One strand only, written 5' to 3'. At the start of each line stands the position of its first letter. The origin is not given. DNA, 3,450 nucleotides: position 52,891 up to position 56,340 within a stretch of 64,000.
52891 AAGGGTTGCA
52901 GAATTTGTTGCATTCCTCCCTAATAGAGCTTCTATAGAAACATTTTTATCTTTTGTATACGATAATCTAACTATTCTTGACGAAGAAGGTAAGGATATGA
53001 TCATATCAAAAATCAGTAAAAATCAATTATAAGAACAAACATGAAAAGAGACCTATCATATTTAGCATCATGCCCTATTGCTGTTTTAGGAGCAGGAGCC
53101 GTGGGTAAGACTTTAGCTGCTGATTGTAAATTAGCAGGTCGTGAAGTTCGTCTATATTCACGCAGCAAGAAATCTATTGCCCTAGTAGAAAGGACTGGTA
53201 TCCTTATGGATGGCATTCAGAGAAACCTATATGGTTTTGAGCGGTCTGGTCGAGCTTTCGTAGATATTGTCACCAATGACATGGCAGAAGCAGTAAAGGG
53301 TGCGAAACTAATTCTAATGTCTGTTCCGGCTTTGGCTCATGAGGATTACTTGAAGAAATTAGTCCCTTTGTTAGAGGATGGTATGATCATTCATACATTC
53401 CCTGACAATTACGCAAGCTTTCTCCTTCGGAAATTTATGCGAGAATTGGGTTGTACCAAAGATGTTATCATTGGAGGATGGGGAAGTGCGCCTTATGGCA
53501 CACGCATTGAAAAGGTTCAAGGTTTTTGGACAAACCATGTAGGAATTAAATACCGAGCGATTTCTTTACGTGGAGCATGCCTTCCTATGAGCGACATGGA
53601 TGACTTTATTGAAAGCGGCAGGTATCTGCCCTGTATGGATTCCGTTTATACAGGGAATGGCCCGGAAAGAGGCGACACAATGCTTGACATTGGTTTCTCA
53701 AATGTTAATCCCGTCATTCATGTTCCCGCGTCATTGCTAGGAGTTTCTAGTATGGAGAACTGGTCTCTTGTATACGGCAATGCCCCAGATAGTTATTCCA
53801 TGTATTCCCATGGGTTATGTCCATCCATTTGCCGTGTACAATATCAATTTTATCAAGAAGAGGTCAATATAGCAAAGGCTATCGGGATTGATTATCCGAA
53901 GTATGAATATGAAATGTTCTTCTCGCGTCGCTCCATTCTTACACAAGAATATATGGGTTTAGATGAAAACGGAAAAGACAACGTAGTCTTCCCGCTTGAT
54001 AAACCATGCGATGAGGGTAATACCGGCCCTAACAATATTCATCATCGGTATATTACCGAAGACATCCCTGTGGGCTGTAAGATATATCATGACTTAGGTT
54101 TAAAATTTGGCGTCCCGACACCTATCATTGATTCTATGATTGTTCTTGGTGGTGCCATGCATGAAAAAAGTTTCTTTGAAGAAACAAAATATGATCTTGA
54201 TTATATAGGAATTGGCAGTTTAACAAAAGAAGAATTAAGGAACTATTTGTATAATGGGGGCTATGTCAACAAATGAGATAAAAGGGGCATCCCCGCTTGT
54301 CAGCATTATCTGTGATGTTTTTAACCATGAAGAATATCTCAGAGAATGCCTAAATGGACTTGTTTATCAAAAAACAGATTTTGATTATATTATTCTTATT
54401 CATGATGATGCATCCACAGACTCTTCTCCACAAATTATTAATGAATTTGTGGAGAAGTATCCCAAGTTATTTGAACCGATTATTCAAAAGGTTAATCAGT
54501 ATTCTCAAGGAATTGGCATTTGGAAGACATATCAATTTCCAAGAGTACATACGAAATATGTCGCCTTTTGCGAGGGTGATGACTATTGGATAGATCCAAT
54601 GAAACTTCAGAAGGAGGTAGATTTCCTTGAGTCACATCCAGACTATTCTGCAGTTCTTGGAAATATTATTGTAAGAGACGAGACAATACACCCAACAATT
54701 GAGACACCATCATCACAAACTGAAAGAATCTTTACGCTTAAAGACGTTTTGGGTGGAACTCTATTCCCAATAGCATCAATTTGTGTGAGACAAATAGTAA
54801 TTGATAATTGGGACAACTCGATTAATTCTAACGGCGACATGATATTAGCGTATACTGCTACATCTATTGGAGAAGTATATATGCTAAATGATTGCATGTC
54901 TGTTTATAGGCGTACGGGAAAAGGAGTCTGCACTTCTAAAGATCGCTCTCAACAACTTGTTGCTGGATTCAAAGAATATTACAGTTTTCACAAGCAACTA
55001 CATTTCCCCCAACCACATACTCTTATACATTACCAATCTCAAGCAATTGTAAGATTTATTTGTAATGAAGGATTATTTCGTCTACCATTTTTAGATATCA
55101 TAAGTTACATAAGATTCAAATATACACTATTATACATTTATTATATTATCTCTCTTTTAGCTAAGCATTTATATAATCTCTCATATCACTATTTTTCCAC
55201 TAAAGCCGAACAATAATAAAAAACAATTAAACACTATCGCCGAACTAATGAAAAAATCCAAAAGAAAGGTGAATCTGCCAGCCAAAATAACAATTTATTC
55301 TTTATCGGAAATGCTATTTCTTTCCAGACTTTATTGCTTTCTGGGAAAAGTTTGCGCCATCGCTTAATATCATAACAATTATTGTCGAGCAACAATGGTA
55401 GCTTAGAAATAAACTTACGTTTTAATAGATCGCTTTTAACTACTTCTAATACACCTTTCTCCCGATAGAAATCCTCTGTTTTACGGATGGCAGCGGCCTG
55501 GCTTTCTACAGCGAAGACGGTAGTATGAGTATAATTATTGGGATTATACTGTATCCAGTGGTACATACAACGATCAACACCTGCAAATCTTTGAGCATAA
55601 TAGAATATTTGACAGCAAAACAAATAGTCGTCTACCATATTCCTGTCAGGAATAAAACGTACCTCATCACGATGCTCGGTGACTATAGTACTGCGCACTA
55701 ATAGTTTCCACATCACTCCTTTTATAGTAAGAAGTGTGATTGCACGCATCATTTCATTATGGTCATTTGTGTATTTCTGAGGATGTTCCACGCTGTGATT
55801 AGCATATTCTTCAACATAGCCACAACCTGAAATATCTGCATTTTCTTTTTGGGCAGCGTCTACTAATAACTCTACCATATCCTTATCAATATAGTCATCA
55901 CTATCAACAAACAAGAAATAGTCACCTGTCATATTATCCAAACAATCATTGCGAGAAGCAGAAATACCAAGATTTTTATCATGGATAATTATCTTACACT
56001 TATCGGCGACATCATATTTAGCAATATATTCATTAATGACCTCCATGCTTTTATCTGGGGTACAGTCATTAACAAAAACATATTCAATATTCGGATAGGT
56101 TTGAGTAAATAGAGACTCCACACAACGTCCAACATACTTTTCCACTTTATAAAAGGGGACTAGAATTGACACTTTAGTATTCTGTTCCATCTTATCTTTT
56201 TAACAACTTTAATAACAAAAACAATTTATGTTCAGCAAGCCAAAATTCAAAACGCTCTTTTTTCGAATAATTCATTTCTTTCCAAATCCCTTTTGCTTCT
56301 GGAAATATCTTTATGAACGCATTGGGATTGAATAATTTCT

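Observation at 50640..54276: Aminotransferase, ATP-grasp ligase and opine-dehydrogenase trio inside an ABC-transporter glycan locus: predicted opine-type decoration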

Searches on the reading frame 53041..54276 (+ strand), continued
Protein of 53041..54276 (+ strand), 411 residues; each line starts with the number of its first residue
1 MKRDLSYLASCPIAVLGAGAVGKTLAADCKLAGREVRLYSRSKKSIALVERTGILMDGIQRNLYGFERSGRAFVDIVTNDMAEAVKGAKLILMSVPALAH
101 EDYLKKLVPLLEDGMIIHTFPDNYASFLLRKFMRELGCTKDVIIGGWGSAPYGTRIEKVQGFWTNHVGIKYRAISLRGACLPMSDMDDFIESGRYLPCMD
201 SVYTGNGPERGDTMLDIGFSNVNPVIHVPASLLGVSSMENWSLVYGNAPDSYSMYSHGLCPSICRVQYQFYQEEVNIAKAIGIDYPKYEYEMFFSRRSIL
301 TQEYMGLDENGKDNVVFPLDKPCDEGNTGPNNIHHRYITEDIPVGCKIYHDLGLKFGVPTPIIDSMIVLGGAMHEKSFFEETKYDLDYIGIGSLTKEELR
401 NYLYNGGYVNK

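Call 54: list_cluster_members(proteins=[window:53041-54273:+, P0270, window:50640-51755:+])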
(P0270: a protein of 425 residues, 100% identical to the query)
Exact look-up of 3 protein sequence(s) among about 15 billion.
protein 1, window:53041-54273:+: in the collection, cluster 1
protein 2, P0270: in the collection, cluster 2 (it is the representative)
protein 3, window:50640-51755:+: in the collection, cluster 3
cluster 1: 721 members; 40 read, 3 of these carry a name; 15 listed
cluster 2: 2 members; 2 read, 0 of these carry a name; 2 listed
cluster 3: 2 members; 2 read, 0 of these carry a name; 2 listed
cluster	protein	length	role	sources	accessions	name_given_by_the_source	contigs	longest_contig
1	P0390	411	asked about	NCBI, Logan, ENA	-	-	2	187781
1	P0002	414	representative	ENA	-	-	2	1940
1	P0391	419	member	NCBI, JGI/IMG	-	opine dehydrogenase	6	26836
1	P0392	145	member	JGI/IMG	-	transposase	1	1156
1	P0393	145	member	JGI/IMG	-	transposase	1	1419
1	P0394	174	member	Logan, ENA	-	-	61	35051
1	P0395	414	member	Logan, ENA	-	-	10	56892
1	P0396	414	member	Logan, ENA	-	-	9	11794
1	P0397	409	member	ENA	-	-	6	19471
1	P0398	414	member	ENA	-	-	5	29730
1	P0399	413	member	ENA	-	-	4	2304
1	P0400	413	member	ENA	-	-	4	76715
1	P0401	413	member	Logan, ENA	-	-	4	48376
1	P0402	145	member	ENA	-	-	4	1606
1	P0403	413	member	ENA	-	-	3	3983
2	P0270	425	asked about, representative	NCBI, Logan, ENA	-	-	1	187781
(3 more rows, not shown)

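Call 59: search_solved_structures(query=L008:8620-9963:+, max_evalue=0.00001)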
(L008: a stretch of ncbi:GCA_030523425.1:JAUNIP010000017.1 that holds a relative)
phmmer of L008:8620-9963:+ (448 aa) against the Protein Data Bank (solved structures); distinct sequences matched with E-value up to 0.00001: 10.
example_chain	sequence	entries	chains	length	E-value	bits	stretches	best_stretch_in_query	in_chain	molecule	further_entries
2hp3_A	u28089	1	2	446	1.5e-23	86.3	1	28-407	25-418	IDS-epimerase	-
2hp0_A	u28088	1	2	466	1.7e-23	86.2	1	28-407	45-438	IDS-epimerase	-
7bra_A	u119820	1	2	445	6.4e-23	84.3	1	28-422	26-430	Bacillus subtilis IRG1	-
7e9d_A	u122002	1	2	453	1.8e-21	79.5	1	28-422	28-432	IRG1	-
7br9_A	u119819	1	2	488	1.5e-06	30.3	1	11-402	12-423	Cis-aconitate decarboxylase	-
6r6t_A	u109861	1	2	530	2e-06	29.9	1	11-401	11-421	Cis-aconitate decarboxylase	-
12vt_A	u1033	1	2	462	2.4e-06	29.7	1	12-370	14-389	Cis-aconitate decarboxylase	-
12vw_A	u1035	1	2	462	2.9e-06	29.4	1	12-370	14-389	Cis-aconitate decarboxylase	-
12ux_A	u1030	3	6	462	3.5e-06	29.1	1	12-369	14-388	Cis-aconitate decarboxylase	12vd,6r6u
12vq_A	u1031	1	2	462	6.2e-06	28.3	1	12-369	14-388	Cis-aconitate decarboxylase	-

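Call 67: predict_structure(alignment_id=A2)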
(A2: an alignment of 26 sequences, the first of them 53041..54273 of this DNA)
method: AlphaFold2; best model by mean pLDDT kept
length: 411 residues; sequences in the alignment: 26
mean_pLDDT: 61.1   pTM: 0.68
mean pLDDT of the five models: 61.1, 61.0, 60.8, 60.3, 55.8
residues with pLDDT >= 90: 42; 70-90: 127; 50-70: 99; < 50: 143
segments of 3 or more residues with pLDDT < 50: 57-66, 147-174, 199-261, 295-305, 314-341
pLDDT, mean of each block of 10 residues (from residue 1): 67 81 72 86 76 60 45 90 93 72 92 80 71 89 58 29 31 50 58 56 35 32 34 30 32 38 61 78 63 43 49 43 28 35 69 91 75 75 83 86 70 51
secondary structure, 60 per line:
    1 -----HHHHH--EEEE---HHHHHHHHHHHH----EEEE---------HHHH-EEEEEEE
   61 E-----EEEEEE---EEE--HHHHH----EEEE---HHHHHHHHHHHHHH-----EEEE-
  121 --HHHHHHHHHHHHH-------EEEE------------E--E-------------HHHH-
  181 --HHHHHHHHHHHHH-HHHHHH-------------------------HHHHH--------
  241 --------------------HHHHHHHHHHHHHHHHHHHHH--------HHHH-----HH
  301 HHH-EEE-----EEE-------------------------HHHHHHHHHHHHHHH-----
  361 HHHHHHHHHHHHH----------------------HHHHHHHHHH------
elements in order: H6-10 E13-16 H20-31 E36-39 H49-52 E54-61 E67-72 E76-78 H81-85 E90-93 H97-110 E116-119 H123-135 E143-146 H176-179 H183-195 H197-202 H228-232 H261-281 H290-293 H299-303 E305-307 E313-315 H341-355 H361-373 H396-405

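Call 69: fold_search(model_id=the predicted structure, library=pdb)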
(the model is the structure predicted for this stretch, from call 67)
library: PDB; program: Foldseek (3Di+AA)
matches with E <= 10: 1858; with E <= 0.001: 275
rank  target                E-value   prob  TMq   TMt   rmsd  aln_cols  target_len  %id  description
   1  1bg6                  1.7e-13  1.00  0.59  0.68   6.8       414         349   24  CRYSTAL STRUCTURE OF THE N-(1-D-CARBOXYLETHYL)-L-NORVALINE DEHYDROGENASE FROM ARTHROBACTER SP. STRAIN 1C (released 1999-01-13)
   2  3iqd                  1.7e-09  1.00  0.55  0.56   8.8       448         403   16  Structure of Octopine-dehydrogenase in complex with NADH and Agmatine (released 2010-08-25)
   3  3c7a                  8.9e-09  1.00  0.52  0.53  10.5       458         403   16  A structural basis for substrate and stereo selectivity in octopine dehydrogenase (ODH-NADH) (released 2008-07-22)
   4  3c7d                  1.2e-08  1.00  0.52  0.54   9.3       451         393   15  A structural basis for substrate and stereo selectivity in octopine dehydrogenase (ODH-NADH-Pyruvate) (released 2008-07-22)
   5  6c4l                  2.8e-08  1.00  0.51  0.50  12.0       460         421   12  Yersinopine dehydrogenase (YpODH) - Apo (released 2018-04-11)
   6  3wfi_A                1.4e-07  1.00  0.39  0.48   9.2       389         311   14  The crystal structure of D-mandelate dehydrogenase (released 2014-07-23)
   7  6c4m                  1.7e-07  1.00  0.49  0.48  12.4       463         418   14  Yersinopine dehydrogenase (YpODH) - NADP+ bound (released 2018-04-11)
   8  3wfi_B                2.0e-07  1.00  0.39  0.47   9.4       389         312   15  The crystal structure of D-mandelate dehydrogenase (released 2014-07-23)
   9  6c4t                  2.2e-07  1.00  0.51  0.49   9.0       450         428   14  Staphylopine dehydrogenase (SaODH) - NADP+ bound (released 2018-04-11)
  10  6c4r                  5.7e-07  1.00  0.47  0.46  11.1       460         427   14  Staphylopine dehydrogenase (SaODH) - Apo (released 2018-04-11)
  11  3hwr_A                6.3e-07  1.00  0.46  0.60   9.3       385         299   14  Crystal structure of PanE/ApbA family ketopantoate reductase (YP_299159.1) from Ralstonia eutropha JMP134 at 2.15 A re (released 2009-06-30)
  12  6c4n_A                1.2e-06  1.00  0.50  0.49  10.6       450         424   15  Pseudopaline dehydrogenase (PaODH) - NADP+ bound (released 2018-04-11)
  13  3k96_B                1.7e-06  1.00  0.37  0.46  11.7       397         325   13  2.1 Angstrom resolution crystal structure of glycerol-3-phosphate dehydrogenase (gpsA) from Coxiella burnetii (released 2009-10-27)
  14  3hwr_B                1.9e-06  1.00  0.45  0.59   9.4       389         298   14  Crystal structure of PanE/ApbA family ketopantoate reductase (YP_299159.1) from Ralstonia eutropha JMP134 at 2.15 A re (released 2009-06-30)
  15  2ew2_B                2.1e-06  1.00  0.42  0.51   9.0       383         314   14  Crystal Structure of the Putative 2-Dehydropantoate 2-Reductase from Enterococcus faecalis (released 2005-12-13)
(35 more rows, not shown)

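Call 76: find_encoding_contigs(protein=P0122, flank=6000, max_places=1)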
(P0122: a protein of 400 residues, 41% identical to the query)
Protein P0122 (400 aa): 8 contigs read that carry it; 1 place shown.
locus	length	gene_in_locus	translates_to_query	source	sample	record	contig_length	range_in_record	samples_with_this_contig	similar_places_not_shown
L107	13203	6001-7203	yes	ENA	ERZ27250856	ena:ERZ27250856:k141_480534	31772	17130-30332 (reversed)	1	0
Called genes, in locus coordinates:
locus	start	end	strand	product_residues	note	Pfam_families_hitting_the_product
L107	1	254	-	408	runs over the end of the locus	PF00144:Beta-lactamase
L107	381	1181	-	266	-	PF00376:MerR, PF13411:MerR_1, PF14526:Cass2 (faint), PF06445:GyrI-like (weak)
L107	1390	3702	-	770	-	PF00989:PAS (weak), PF13426:PAS_9, PF00989:PAS, PF08448:PAS_4, PF13426:PAS_9, PF00990:GGDEF, PF13487:HD_5, PF01966:HD, +1 more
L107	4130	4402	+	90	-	-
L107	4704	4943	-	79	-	PF01709:Transcrip_reg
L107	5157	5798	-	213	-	PF08348:PAS_6, PF13309:HTH_22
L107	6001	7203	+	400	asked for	PF01210:NAD_Gly3P_dh_N, PF03807:F420_oxidored (faint), PF02317:Octopine_DH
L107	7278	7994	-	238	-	PF20772:TACO1_YebC_N, PF01709:Transcrip_reg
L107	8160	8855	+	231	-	PF00583:Acetyltransf_1 (weak), PF08445:FR47, PF12746:GNAT_acetyltran (faint)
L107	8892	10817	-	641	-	PF03415:Peptidase_C11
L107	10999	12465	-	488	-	PF01276:OKR_DC_1, PF00155:Aminotran_1_2, PF00266:Aminotran_5 (faint), PF01041:DegT_DnrJ_EryC1, PF01212:Beta_elim_lyase (weak), PF03711:OKR_DC_1_C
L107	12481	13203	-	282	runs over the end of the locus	PF00491:Arginase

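Call 77: find_encoding_contigs(protein=P0124, flank=6000, max_places=1)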
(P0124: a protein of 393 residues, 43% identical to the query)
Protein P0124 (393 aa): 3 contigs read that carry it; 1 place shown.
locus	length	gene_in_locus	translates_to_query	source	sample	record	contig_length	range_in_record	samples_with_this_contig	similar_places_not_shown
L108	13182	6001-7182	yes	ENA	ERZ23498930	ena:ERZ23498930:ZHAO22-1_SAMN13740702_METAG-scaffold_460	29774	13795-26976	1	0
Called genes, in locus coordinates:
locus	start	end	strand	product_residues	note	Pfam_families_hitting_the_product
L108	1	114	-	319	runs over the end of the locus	PF19300:BPD_transp_1_N, PF00528:BPD_transp_1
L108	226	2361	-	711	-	PF00496:SBP_bac_5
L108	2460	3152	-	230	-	PF02775:TPP_enzyme_C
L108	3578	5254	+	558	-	PF01642:MM_CoA_mutase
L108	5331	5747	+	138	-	PF02310:B12-binding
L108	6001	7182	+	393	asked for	PF02317:Octopine_DH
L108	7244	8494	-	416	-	PF09861:Lar_N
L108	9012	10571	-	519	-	PF01566:Nramp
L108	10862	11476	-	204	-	PF01558:POR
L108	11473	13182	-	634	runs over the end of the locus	PF01855:POR_N, PF17147:PFOR_II (weak), PF02775:TPP_enzyme_C, PF00037:Fer4 (weak)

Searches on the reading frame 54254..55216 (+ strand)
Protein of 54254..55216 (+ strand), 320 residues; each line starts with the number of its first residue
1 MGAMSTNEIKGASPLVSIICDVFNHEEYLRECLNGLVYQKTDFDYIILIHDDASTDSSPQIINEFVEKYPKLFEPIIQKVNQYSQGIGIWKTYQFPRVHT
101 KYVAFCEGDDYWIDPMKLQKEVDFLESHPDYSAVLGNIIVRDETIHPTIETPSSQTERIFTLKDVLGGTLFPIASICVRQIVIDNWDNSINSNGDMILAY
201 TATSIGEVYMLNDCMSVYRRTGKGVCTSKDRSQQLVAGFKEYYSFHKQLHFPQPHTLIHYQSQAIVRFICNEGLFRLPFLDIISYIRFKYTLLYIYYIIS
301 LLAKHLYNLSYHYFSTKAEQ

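Call 3: search_protein_families(library=pfam, proteins=[window:54254-55216:+], max_evalue=0.01)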
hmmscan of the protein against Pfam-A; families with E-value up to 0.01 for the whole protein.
window:54254-55216:+ (320 aa): 2 families
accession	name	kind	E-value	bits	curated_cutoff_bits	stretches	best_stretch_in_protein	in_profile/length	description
PF00535.33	Glycos_transf_2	-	3.8e-15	56.6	23.3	1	17-145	1-123/168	Glycosyl transferase family 2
PF10111.15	Glyco_tranf_2_2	-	0.0076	16.2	27.3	0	22-113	6-95/276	Glycosyltransferase like family 2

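Call 4: search_protein_families(library=ncbifam, proteins=[window:54254-55216:+], max_evalue=0.01)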
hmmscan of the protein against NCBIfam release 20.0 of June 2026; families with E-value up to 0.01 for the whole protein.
window:54254-55216:+ (320 aa): 9 families
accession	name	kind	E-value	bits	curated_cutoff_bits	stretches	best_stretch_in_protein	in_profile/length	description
NF047683.1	TeichurnBiosyTuaG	equivalog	4.5e-15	56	400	1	12-266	4-249/252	teichuronic acid biosynthesis protein TuaG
NF007482.0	PRK10073.1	equivalog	2.4e-14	53.1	423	1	12-114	4-100/334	glycosyltransferase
NF053739.1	GlytfEpsEBac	equivalog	2.6e-14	52.9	450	1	14-158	1-140/265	glycosyltransferase EpsE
TIGR04440.1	glyco_TIGR04440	domain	2.6e-13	50.2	70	1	17-141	3-122/215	TIGR00180 family glycosyltransferase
NF050050.1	ProtGlycPglI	equivalog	1.6e-08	34.3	500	1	14-145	2-127/306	GalNAc(5)-diNAcBac-PP-undecaprenol beta-1,3-glucosyltransferase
TIGR03937.1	PgaC_IcaA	equivalog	2.5e-08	33.3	422.3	1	11-143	42-168/407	poly-beta-1,6-N-acetyl-D-glucosamine synthase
NF038302.1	EPS_HpsE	equivalog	4.5e-08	32.4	300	1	18-143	5-129/307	hormogonium polysaccharide biosynthesis glycosyltransferase HpsE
TIGR03111.1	glyc2_xrt_Gpos1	hypoth_equivalog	1e-06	27.8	363.95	1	7-148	42-179/439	TIGR03111 family XrtG-associated glycosyltransferase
NF045692.1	OglycostaseCruG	equivalog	0.0059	15.6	600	1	16-72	43-98/386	2'-O-glycosyltransferase CruG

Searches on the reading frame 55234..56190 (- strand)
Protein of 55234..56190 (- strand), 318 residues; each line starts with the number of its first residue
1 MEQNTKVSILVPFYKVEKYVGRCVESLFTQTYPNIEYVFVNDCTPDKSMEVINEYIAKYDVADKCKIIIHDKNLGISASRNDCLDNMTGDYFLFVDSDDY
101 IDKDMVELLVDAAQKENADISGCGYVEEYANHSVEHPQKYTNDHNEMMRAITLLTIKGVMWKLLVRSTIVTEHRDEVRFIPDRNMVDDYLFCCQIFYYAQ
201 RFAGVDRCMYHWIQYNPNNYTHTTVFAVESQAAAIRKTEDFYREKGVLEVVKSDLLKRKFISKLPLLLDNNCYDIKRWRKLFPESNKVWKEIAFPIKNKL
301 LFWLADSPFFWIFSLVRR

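Call 3: search_protein_families(library=pfam, proteins=[window:55234-56190:-], max_evalue=0.01)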
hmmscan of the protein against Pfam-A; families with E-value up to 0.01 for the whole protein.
window:55234-56190:- (318 aa): 3 families
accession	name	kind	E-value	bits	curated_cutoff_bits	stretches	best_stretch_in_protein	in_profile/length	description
PF00535.33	Glycos_transf_2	-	5.5e-31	108.2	23.3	1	8-138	1-128/168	Glycosyl transferase family 2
PF13641.12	Glyco_tranf_2_3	-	3.4e-11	44.1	27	1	7-192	3-191/230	Glycosyltransferase like family 2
PF10111.15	Glyco_tranf_2_2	-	3e-10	40.5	27.3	1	8-170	1-158/276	Glycosyltransferase like family 2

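Call 4: search_protein_families(library=ncbifam, proteins=[window:55234-56190:-], max_evalue=0.01)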
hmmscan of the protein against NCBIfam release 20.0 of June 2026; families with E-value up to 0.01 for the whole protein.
window:55234-56190:- (318 aa): 21 families
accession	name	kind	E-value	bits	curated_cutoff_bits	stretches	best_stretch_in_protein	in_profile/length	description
NF007482.0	PRK10073.1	equivalog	5.8e-26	91.3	423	1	1-129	2-126/334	glycosyltransferase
NF047683.1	TeichurnBiosyTuaG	equivalog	1.6e-18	67.3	400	1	2-142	3-138/252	teichuronic acid biosynthesis protein TuaG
NF053739.1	GlytfEpsEBac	equivalog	5e-15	55.2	450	1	6-113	2-107/265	glycosyltransferase EpsE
NF041394.1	GtaseAglG_Halo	equivalog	5.6e-15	55.4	440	1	6-124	2-118/304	glucosyl-dolichyl phosphate glucuronosyltransferase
TIGR03937.1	PgaC_IcaA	equivalog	1.3e-13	50.7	422.3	1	2-117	42-154/407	poly-beta-1,6-N-acetyl-D-glucosamine synthase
NF050050.1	ProtGlycPglI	equivalog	4.1e-12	46.1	500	1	5-174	2-169/306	GalNAc(5)-diNAcBac-PP-undecaprenol beta-1,3-glucosyltransferase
NF007453.0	PRK10018.1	equivalog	4.1e-09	36.5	382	1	2-113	3-111/280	colanic acid biosynthesis glycosyltransferase WcaA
NF038299.1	EPS_HpsN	equivalog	1.5e-08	34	425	1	6-115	2-108/317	hormogonium polysaccharide biosynthesis glycosyltransferase HpsN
TIGR03111.1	glyc2_xrt_Gpos1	hypoth_equivalog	1.6e-08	33.7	363.95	1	5-116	49-159/439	TIGR03111 family XrtG-associated glycosyltransferase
TIGR04017.1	WcaA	equivalog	2.2e-08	34.1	495.75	1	2-114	2-111/279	colanic acid biosynthesis glycosyltransferase WcaA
TIGR04242.1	nodulat_NodC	equivalog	3.1e-08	33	550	1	4-115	47-158/395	chitooligosaccharide synthase NodC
NF047588.1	GlcsyltransPgfSStrep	equivalog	6.1e-08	32.2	500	1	6-116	2-113/308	glycosyltransferase PgfS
TIGR03965.1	mycofact_glyco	equivalog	1.2e-07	31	280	1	4-100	73-166/467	mycofactocin biosynthesis glycosyltransferase MftF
NF041875.1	EPS_EpsD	equivalog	3.8e-07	29.8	370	1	7-116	1-107/325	exopolysaccharide biosynthesis glycosyltransferase EpsD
NF038302.1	EPS_HpsE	equivalog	4e-06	26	300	1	6-117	2-115/307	hormogonium polysaccharide biosynthesis glycosyltransferase HpsE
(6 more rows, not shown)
